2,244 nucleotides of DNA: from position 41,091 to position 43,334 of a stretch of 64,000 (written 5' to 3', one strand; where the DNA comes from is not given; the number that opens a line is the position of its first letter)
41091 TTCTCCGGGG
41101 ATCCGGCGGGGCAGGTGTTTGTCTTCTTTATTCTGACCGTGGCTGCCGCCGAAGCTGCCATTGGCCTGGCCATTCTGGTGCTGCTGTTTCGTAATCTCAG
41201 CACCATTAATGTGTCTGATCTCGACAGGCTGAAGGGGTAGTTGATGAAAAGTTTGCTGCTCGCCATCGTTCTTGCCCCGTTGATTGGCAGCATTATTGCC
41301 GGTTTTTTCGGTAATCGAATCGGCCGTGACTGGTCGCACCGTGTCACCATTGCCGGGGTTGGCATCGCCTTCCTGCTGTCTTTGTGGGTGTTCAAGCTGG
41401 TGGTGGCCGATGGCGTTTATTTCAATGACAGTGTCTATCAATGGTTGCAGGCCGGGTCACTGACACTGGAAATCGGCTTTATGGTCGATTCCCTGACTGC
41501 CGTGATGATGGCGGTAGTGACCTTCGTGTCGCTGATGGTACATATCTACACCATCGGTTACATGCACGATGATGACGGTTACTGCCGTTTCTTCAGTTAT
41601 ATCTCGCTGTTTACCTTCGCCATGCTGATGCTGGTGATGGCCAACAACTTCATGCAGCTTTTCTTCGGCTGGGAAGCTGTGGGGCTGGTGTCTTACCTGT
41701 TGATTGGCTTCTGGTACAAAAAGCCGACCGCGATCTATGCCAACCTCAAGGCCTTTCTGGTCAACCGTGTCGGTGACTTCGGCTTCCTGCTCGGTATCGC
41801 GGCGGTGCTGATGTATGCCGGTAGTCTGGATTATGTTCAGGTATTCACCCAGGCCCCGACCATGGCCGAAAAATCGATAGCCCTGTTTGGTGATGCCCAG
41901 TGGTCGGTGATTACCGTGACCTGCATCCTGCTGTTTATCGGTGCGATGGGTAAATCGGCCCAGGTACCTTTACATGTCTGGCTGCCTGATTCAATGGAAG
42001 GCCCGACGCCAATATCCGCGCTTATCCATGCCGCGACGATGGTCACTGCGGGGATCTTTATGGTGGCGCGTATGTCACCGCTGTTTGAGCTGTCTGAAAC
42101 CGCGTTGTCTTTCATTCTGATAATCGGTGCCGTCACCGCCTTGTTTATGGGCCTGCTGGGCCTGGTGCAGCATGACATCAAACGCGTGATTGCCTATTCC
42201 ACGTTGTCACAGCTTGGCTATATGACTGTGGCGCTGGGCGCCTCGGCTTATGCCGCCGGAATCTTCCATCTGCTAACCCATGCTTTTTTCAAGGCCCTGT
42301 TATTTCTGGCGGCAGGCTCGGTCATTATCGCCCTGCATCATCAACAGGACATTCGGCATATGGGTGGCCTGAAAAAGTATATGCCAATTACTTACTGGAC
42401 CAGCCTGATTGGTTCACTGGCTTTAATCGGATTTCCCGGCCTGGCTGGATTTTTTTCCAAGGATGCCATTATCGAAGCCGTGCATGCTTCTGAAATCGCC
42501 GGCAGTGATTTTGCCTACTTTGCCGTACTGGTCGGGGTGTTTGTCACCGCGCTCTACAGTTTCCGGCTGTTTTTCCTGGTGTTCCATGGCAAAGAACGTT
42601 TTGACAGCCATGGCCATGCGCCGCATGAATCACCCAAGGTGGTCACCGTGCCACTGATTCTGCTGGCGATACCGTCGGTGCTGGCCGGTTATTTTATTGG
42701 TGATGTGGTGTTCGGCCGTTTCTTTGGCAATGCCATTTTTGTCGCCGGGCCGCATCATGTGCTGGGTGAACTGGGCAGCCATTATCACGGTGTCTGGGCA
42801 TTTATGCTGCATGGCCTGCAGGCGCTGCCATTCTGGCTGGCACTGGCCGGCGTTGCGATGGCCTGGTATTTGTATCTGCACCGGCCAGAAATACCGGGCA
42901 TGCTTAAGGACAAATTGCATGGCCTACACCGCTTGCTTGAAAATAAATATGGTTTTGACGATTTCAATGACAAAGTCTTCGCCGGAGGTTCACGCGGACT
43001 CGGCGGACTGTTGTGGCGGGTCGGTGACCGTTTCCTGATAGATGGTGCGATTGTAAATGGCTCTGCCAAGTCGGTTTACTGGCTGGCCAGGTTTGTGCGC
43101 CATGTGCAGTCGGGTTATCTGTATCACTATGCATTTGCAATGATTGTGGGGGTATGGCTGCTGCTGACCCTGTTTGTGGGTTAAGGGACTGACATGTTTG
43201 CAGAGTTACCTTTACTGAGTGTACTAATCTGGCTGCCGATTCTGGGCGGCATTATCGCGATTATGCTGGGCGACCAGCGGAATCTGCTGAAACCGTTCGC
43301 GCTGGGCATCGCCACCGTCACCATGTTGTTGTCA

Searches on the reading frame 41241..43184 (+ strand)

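Call 57: search_protein_families(library=pfam, proteins=[window:41241-43184:+], max_evalue=0.0001)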
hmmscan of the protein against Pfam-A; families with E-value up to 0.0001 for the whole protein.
window:41241-43184:+ (647 aa): 2 families
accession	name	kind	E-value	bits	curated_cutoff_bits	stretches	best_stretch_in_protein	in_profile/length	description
PF00361.26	Proton_antipo_M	-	4.9e-83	279.2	21.5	1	134-418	1-279/294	NADH:quinone oxidoreductase/Mrp antiporter, TM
PF00662.26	Proton_antipo_N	-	8.4e-22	77.3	24.5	1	68-118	1-51/51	NADH-Ubiquinone oxidoreductase (complex I), chain 5 N-terminus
